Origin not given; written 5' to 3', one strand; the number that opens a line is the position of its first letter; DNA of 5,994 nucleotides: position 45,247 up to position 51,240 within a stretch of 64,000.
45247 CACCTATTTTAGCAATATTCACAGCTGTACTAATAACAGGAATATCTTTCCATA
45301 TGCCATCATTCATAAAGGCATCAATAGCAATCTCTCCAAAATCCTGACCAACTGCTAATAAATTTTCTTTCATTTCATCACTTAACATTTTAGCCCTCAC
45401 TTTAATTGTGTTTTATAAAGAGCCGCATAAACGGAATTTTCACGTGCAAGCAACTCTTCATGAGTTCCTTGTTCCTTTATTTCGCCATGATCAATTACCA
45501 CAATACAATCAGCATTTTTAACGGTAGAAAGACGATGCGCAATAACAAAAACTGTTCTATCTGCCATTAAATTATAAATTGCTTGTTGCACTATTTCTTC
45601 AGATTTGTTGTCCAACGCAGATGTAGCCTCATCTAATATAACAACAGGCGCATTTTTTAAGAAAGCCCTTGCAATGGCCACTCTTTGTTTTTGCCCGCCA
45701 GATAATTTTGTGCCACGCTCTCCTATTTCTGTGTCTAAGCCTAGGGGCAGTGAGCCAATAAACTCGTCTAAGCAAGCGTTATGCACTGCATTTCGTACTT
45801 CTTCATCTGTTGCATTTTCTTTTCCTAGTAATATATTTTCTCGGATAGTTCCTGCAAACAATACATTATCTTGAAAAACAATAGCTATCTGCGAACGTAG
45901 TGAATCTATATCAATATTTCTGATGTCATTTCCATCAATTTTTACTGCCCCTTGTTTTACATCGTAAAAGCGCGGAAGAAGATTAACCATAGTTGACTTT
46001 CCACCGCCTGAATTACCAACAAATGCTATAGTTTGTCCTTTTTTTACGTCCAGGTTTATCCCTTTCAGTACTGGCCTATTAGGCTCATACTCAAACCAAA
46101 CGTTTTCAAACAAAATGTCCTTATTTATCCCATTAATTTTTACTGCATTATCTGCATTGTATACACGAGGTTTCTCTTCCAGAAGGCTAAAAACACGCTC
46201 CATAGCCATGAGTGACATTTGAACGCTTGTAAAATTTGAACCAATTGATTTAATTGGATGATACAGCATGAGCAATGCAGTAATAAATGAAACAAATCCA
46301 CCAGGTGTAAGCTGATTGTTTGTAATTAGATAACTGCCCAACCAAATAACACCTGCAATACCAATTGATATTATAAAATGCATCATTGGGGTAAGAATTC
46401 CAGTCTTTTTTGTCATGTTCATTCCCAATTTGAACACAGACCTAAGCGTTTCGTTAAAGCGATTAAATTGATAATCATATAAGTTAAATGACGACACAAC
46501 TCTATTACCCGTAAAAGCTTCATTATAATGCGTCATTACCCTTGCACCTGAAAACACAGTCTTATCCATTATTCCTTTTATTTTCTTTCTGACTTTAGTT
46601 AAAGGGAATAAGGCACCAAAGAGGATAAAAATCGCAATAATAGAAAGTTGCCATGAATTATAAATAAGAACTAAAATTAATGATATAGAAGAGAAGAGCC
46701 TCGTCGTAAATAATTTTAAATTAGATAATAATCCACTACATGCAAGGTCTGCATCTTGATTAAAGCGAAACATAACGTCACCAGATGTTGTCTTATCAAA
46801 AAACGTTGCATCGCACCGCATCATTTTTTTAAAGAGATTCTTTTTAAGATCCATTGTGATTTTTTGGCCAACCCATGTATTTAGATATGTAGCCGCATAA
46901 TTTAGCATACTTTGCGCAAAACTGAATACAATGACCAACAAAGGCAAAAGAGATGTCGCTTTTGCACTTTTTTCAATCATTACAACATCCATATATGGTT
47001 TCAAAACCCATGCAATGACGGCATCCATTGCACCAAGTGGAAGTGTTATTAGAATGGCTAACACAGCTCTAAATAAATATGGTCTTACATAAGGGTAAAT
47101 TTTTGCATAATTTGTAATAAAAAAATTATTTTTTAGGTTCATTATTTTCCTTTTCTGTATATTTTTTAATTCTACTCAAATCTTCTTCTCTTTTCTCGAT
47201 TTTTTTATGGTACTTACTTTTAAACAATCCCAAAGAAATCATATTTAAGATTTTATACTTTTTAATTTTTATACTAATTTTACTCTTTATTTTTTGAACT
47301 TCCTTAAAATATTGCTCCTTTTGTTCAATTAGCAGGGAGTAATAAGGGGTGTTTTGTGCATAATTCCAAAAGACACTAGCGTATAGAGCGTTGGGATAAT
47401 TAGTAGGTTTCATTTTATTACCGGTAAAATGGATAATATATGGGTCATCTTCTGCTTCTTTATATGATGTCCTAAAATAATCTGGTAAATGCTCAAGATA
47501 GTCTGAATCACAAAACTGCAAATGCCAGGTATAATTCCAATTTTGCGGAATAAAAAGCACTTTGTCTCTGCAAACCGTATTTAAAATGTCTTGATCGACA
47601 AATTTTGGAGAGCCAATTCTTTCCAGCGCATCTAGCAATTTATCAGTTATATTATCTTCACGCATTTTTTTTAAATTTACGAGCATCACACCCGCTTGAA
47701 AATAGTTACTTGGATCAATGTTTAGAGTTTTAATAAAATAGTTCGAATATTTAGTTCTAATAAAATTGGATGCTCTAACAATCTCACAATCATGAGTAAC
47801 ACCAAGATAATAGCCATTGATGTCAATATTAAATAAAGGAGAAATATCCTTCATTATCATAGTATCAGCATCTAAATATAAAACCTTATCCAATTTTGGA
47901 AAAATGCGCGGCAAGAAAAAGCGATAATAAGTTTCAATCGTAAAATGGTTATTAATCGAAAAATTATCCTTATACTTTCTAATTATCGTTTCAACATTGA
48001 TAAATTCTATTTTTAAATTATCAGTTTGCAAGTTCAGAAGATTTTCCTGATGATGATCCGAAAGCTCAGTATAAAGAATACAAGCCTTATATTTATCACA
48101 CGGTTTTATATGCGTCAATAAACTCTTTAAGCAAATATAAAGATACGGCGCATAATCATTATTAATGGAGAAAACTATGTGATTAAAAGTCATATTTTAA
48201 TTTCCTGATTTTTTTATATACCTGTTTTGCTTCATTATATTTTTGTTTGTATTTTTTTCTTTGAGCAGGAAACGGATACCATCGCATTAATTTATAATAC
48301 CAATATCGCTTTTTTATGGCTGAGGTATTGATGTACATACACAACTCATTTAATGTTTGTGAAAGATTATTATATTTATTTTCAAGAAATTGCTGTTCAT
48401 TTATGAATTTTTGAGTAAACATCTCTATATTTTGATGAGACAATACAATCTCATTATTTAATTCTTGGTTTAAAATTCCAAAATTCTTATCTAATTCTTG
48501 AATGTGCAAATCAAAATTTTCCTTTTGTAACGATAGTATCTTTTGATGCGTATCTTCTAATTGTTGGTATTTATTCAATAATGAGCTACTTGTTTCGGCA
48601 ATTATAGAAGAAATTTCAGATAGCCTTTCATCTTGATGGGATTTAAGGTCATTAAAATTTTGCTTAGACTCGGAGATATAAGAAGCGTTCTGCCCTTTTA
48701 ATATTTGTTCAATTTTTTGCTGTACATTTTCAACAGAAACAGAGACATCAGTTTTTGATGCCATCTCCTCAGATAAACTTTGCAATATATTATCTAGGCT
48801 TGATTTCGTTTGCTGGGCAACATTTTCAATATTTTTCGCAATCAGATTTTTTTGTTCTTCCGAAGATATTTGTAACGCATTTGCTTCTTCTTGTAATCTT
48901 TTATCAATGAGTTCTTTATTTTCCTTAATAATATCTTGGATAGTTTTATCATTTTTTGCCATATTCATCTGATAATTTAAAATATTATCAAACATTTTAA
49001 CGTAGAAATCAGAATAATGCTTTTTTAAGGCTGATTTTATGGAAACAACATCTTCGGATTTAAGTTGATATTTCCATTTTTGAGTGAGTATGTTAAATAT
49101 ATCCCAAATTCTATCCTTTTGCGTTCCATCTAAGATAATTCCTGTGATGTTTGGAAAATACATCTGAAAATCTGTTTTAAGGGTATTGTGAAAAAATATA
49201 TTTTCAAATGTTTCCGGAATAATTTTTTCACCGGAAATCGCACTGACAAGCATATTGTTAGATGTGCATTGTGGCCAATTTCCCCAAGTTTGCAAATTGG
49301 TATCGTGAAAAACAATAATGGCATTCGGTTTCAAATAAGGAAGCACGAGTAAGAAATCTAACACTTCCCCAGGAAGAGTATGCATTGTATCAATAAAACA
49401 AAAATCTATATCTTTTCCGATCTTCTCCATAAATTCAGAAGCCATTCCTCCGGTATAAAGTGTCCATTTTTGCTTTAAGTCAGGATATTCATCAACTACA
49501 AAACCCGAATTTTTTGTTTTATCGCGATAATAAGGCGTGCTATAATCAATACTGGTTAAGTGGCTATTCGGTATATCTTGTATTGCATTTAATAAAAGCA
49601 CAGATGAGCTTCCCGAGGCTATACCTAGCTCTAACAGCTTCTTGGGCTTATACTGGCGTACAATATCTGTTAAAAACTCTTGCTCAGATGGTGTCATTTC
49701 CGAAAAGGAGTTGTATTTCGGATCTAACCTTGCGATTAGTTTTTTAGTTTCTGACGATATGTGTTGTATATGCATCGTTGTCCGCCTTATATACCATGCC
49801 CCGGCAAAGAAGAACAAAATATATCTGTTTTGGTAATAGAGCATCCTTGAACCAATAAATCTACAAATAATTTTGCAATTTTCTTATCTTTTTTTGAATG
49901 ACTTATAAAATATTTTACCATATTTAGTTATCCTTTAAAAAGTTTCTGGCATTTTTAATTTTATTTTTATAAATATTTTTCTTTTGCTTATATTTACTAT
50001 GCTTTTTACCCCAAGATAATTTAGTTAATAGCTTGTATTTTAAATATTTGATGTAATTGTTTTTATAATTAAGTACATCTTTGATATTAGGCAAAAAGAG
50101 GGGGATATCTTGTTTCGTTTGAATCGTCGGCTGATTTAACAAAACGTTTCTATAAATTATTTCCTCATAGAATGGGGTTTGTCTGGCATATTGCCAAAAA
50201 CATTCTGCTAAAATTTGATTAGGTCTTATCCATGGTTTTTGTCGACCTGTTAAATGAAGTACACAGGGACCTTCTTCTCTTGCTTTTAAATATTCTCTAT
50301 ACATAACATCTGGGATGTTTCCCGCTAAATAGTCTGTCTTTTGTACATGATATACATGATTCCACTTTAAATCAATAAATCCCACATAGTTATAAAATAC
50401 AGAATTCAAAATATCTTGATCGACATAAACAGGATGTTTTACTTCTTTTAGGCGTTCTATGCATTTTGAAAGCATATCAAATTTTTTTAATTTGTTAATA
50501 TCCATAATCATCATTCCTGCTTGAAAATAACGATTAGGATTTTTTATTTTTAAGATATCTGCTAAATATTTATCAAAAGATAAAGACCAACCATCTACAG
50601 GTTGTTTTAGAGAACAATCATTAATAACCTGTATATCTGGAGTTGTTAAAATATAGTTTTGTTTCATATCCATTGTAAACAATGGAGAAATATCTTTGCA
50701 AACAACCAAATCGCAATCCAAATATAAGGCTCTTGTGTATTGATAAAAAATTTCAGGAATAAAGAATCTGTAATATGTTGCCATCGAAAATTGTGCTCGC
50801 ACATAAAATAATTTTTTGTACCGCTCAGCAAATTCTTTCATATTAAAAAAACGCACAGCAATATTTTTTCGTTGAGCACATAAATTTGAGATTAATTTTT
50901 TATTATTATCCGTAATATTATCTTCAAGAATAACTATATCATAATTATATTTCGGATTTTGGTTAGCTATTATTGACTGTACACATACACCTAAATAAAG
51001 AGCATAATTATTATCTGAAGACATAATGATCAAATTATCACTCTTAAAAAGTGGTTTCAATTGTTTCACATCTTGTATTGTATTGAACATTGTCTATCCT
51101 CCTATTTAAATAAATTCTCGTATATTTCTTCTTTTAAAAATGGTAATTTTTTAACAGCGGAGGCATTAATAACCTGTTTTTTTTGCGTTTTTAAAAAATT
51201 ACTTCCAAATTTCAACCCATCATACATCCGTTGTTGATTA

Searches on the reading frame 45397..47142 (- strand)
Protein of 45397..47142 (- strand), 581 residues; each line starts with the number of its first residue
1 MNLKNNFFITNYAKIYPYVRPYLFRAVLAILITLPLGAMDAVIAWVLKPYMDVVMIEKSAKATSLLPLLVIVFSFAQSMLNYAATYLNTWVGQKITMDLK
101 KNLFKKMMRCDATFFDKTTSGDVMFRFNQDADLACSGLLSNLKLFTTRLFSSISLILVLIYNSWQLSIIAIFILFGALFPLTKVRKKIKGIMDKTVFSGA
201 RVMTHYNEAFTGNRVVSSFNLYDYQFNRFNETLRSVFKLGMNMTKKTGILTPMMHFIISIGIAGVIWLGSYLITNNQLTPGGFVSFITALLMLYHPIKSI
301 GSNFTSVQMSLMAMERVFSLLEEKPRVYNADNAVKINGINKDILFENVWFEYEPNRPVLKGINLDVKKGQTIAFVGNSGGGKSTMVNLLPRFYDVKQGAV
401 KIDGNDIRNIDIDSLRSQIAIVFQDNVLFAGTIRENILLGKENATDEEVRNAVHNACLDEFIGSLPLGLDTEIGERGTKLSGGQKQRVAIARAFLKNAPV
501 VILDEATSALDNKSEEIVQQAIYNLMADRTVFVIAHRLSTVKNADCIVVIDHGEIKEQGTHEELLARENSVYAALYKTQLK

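Call 5: search_protein_families(library=pfam, proteins=[window:45397-47142:-])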
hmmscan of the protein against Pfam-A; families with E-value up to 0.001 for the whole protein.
window:45397-47142:- (581 aa): 5 families
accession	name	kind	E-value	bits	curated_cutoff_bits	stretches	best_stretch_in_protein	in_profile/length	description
PF00664.28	ABC_membrane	-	4.2e-42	145.1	28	1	28-294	3-271/274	ABC transporter transmembrane region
PF00005.33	ABC_tran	-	1.4e-33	116.8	25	1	359-508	1-137/137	ABC transporter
PF02463.25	SMC_N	-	1.1e-10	41.7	40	1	386-552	97-213/220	RecF/RecN/SMC N terminal domain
PF09818.15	ABC_ATPase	-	8.5e-05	22.2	23.2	1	447-513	126-191/283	P-loop domain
PF03193.22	RsgA_GTPase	-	0.00069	19.9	30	0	368-400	105-137/174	RsgA GTPase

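Call 56: search_protein_families(library=ncbifam, proteins=[window:45397-47142:-], max_evalue=0.00001)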
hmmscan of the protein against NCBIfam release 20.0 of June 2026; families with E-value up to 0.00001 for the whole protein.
window:45397-47142:- (581 aa): 184 families (the best 25 are shown)
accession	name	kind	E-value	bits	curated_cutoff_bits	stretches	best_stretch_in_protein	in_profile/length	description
TIGR02203.1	MsbA_lipidA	equivalog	3.9e-161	537.4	602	1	12-580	2-570/572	lipid A export permease/ATP-binding protein MsbA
TIGR02204.1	MsbA_rel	hypoth_equivalog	1e-132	443.8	780.4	1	11-579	5-575/576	ABC transporter, permease/ATP-binding protein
NF008381.0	PRK11176.1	equivalog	4.6e-130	434.7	867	1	9-580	10-580/582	lipid A ABC transporter ATP-binding protein/permease MsbA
NF045513.1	HepA_fam_ABC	equivalog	2.2e-120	402.9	725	1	51-572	79-603/610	heterocyst formation ABC transporter subunit HepA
TIGR00958.1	3a01208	subfamily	8.2e-119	397.9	874.6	1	52-575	189-710/711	antigen peptide transporter 2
NF052233.1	CphA_assoc_ABC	equivalog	1.1e-114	384.5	880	1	14-580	174-744/766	cyanophycin metabolism-associated ABC transporter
NF010178.0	PRK13657.1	equivalog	3.8e-109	365.8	733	1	49-579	39-570/588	glucan ABC transporter ATP-binding protein/ permease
TIGR01846.1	type_I_sec_HlyB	subfamily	6.9e-105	351.8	725.55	1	23-579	140-692/694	type I secretion system permease/ATPase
TIGR03796.1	NHLM_micro_ABC1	equivalog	6e-90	302.4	853.3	1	27-575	157-708/710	NHLP family bacteriocin export ABC transporter peptidase/permease/ATPase subunit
TIGR03375.1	type_I_sec_LssB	subfamily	9.9e-90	301.7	693.1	1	68-567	193-691/696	type I secretion system permease/ATPase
TIGR03797.1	NHLM_micro_ABC2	equivalog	2.3e-89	300.7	709.4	1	51-579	163-685/686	NHLP bacteriocin export ABC transporter permease/ATPase subunit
NF008055.0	PRK10789.1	equivalog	5.6e-84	282.7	845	1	23-579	23-571/590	SmdA family multidrug ABC transporter permease/ATP-binding protein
TIGR01192.1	chvA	subfamily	6.8e-83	279.2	585.4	1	151-576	143-568/585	glucan export ABC transporter ATP-binding protein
TIGR01193.1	bacteriocin_ABC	subfamily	3.1e-82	277.2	523.85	1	39-577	171-707/708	peptide cleavage/export ABC transporter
NF008056.1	PRK10790.1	equivalog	1.3e-81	274.9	746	1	14-580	13-576/584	SmdB family multidrug efflux ABC transporter permease/ATP-binding protein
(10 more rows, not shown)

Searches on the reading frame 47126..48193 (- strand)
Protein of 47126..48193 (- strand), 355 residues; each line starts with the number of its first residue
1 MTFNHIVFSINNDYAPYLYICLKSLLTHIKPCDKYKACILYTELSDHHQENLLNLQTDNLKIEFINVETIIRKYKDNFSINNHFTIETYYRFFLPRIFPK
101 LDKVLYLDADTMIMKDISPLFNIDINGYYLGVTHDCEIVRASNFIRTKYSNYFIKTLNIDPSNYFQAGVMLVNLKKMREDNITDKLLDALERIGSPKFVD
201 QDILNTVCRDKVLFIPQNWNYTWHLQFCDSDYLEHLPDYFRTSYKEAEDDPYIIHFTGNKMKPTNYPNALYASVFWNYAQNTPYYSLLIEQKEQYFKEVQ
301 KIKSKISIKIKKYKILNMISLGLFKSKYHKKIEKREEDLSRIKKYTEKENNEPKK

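Call 5: search_protein_families(library=pfam, proteins=[window:47126-48193:-])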
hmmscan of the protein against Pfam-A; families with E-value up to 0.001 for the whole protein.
window:47126-48193:- (355 aa): 2 families
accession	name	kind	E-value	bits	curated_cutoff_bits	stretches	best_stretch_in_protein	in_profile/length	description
PF01501.26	Glyco_transf_8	-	2.4e-46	158.8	24.3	1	5-263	1-248/253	Glycosyl transferase family 8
PF18404.7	Glyco_transf_24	-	2.4e-12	47.3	25.7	1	13-233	11-229/268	Glucosyltransferase 24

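Call 56: search_protein_families(library=ncbifam, proteins=[window:47126-48193:-], max_evalue=0.00001)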
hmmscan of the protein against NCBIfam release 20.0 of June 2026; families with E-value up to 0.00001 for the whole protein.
window:47126-48193:- (355 aa): 1 family
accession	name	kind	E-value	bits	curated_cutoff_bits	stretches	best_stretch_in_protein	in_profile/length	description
NF011718.0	PRK15171.1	equivalog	2e-13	50.2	461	1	39-284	62-293/337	lipopolysaccharide 3-alpha-galactosyltransferase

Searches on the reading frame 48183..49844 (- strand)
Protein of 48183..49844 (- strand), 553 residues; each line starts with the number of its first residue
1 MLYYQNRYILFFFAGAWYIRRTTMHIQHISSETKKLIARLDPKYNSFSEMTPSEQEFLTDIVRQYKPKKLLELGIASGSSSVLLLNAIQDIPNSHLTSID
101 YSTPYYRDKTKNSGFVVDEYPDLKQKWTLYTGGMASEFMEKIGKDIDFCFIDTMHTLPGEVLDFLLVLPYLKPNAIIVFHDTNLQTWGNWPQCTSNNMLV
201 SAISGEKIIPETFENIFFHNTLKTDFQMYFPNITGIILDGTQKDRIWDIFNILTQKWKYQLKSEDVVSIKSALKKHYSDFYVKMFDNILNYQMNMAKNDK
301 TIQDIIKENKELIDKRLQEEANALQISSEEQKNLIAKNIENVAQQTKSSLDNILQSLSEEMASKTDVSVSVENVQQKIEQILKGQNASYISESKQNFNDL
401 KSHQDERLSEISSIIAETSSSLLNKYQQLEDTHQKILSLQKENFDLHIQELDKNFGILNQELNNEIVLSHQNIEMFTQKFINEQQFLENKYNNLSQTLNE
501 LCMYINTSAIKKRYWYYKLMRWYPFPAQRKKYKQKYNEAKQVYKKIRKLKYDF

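Call 5: search_protein_families(library=pfam, proteins=[window:48183-49844:-])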
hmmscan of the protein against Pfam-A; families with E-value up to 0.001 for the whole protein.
window:48183-49844:- (553 aa): 1 family
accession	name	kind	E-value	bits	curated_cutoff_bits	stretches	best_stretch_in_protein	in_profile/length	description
PF13578.12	Methyltransf_24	-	3.1e-16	60.6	26.3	1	71-182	1-105/105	Methyltransferase domain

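Call 56: search_protein_families(library=ncbifam, proteins=[window:48183-49844:-], max_evalue=0.00001)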
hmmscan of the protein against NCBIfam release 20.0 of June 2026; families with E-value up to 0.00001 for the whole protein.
window:48183-49844:- (553 aa): 0 families

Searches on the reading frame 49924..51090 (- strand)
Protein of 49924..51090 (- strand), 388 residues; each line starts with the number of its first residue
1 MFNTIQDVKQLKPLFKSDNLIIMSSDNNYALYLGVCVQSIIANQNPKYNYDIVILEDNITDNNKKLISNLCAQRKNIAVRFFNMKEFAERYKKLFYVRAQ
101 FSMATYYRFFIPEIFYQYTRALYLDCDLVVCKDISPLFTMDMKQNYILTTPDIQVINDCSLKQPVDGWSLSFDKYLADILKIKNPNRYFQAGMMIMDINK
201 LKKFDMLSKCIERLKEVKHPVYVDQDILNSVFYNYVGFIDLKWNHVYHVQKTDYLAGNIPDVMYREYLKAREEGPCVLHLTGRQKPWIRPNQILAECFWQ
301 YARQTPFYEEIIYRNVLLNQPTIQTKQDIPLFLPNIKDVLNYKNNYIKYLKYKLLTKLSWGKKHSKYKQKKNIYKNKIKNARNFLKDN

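Call 5: search_protein_families(library=pfam, proteins=[window:49924-51090:-])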
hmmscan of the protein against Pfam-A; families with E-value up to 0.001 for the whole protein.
window:49924-51090:- (388 aa): 2 families
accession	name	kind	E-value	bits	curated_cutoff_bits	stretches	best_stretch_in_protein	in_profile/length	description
PF01501.26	Glyco_transf_8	-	9.3e-42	143.8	24.3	1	21-288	2-250/253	Glycosyl transferase family 8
PF00535.33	Glycos_transf_2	-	0.00083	19.8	23.3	1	22-81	3-59/168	Glycosyl transferase family 2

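Call 56: search_protein_families(library=ncbifam, proteins=[window:49924-51090:-], max_evalue=0.00001)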
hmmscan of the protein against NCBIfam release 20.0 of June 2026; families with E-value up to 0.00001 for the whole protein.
window:49924-51090:- (388 aa): 1 family
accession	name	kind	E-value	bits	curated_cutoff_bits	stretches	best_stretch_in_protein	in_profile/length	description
NF011718.0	PRK15171.1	equivalog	1.5e-19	70.4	461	1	21-355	30-336/337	lipopolysaccharide 3-alpha-galactosyltransferase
